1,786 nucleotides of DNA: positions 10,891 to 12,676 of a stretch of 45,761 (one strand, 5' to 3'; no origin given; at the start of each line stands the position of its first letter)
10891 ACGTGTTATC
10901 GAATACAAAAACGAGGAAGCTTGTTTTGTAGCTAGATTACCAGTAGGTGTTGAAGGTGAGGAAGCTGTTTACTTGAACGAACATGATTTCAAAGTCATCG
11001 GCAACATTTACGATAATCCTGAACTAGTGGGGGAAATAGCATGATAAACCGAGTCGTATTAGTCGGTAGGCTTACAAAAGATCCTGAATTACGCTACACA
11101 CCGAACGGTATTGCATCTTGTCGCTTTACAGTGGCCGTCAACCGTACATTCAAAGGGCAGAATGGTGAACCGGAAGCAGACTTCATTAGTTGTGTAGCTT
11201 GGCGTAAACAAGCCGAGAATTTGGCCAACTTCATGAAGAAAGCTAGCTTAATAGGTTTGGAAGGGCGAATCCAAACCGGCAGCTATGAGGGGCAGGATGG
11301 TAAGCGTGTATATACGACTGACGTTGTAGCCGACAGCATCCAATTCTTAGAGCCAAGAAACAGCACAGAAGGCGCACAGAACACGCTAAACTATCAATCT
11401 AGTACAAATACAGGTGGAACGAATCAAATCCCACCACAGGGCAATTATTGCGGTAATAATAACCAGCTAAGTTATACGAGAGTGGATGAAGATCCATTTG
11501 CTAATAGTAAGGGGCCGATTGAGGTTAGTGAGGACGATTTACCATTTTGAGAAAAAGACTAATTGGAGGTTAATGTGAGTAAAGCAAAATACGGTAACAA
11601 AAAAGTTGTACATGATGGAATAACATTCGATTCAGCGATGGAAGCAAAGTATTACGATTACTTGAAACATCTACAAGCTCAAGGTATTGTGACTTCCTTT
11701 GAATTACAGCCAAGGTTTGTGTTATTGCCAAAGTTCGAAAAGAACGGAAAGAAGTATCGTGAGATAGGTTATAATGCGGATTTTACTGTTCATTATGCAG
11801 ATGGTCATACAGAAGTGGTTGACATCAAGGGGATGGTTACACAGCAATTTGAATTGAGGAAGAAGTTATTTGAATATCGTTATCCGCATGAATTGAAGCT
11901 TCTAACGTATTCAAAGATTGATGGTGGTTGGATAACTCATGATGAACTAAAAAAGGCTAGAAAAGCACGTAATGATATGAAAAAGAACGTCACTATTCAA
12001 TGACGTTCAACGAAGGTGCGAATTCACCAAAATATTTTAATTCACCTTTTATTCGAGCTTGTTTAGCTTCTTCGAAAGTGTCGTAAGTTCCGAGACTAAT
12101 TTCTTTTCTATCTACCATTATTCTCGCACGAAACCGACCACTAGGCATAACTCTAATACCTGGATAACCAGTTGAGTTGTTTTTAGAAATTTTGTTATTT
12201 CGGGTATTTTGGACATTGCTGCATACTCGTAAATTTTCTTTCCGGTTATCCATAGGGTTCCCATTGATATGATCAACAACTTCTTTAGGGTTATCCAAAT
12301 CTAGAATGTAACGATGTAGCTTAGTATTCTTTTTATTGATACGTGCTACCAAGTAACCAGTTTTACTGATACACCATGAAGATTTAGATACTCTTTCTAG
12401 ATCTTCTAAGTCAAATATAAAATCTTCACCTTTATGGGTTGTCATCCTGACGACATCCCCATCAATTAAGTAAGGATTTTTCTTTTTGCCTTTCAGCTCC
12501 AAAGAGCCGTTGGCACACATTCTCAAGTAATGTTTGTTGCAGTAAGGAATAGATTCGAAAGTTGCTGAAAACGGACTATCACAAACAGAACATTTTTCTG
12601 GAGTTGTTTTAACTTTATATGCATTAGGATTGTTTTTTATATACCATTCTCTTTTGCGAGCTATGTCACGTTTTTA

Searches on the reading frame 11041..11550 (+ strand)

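Call 84: search_protein_families(library=pfam, proteins=[window:11041-11550:+], max_evalue=0.0001)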
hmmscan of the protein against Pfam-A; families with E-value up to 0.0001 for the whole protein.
window:11041-11550:+ (169 aa): 1 family
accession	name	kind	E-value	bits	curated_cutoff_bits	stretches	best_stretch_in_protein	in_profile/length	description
PF00436.31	SSB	-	1.6e-35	121.7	26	1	2-103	1-104/104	Single-strand binding protein family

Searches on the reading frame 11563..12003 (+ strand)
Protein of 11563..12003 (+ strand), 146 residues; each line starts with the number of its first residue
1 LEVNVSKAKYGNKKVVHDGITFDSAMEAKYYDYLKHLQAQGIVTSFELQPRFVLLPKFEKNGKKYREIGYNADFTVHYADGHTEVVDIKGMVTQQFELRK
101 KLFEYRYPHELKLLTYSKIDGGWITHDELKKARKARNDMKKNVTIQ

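Call 11: search_protein_families(library=pfam, proteins=[window:11563-12003:+], max_evalue=0.01)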
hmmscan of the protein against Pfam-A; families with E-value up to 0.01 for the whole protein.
window:11563-12003:+ (146 aa): 1 family
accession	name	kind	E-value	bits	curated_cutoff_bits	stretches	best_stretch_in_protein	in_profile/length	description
PF06356.17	DUF1064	-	2.7e-42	144.3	24.7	1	8-113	2-106/117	Protein of unknown function (DUF1064)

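Call 12: search_protein_families(library=phrogs, proteins=[window:11563-12003:+], max_evalue=0.001)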
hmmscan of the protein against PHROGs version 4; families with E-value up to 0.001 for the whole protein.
window:11563-12003:+ (146 aa): 3 families
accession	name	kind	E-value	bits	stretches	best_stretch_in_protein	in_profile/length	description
phrog_190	-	DNA, RNA and nucleotide metabolism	1.3e-56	193.4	1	8-143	176-310/338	Holliday junction resolvase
phrog_31719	-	unknown function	8.7e-12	45.8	1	8-74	2-64/65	-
phrog_37023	-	DNA, RNA and nucleotide metabolism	5e-08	33.9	1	18-95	43-121/171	endonuclease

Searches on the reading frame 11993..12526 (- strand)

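Call 11: search_protein_families(library=pfam, proteins=[window:11993-12526:-], max_evalue=0.01)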
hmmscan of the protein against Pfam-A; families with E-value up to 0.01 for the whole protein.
window:11993-12526:- (177 aa): 2 families
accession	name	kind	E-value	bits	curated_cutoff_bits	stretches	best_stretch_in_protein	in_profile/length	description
PF13392.12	HNH_3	-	1.2e-07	31.7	24.8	1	81-109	18-46/46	HNH endonuclease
PF00847.26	AP2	-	1e-05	26.2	33.3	1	119-157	1-43/54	AP2 domain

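Call 12: search_protein_families(library=phrogs, proteins=[window:11993-12526:-], max_evalue=0.001)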
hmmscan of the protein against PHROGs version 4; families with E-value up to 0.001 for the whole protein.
window:11993-12526:- (177 aa): 15 families
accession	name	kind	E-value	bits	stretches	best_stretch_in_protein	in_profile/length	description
phrog_99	-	DNA, RNA and nucleotide metabolism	4.5e-44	152.6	1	51-171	143-265/383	HNH endonuclease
phrog_4578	-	DNA, RNA and nucleotide metabolism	3.6e-24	86.1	1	82-170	30-119/130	HNH endonuclease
phrog_374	-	DNA, RNA and nucleotide metabolism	5.2e-16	59.5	1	79-171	321-412/617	HNH endonuclease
phrog_59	-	DNA, RNA and nucleotide metabolism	2.5e-14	54.5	1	22-110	155-234/423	HNH endonuclease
phrog_3593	-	DNA, RNA and nucleotide metabolism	2e-11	44.9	1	79-167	108-198/210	HNH endonuclease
phrog_36769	-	unknown function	1.1e-10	42.4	1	64-126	233-302/367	-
phrog_959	-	DNA, RNA and nucleotide metabolism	3.2e-10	40.9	1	52-115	38-110/138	HNH endonuclease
phrog_13470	-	DNA, RNA and nucleotide metabolism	6.6e-09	37.1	1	102-169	78-146/152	HNH endonuclease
phrog_35306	-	unknown function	8.1e-08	33.5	1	113-160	23-71/90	-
phrog_10730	-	DNA, RNA and nucleotide metabolism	3e-06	28.1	1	79-126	109-157/234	HNH endonuclease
phrog_10822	-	DNA, RNA and nucleotide metabolism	9.9e-06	26.4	1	84-120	121-158/245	HNH endonuclease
phrog_953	-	DNA, RNA and nucleotide metabolism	1.5e-05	25.5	1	107-170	301-366/420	HNH endonuclease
phrog_24751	-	DNA, RNA and nucleotide metabolism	0.00012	23.2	1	131-159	22-50/65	HNH endonuclease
phrog_25114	-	unknown function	0.00034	21.5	1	79-104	99-124/156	-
phrog_7545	-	DNA, RNA and nucleotide metabolism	0.00059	21.1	0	80-104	101-126/160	HNH endonuclease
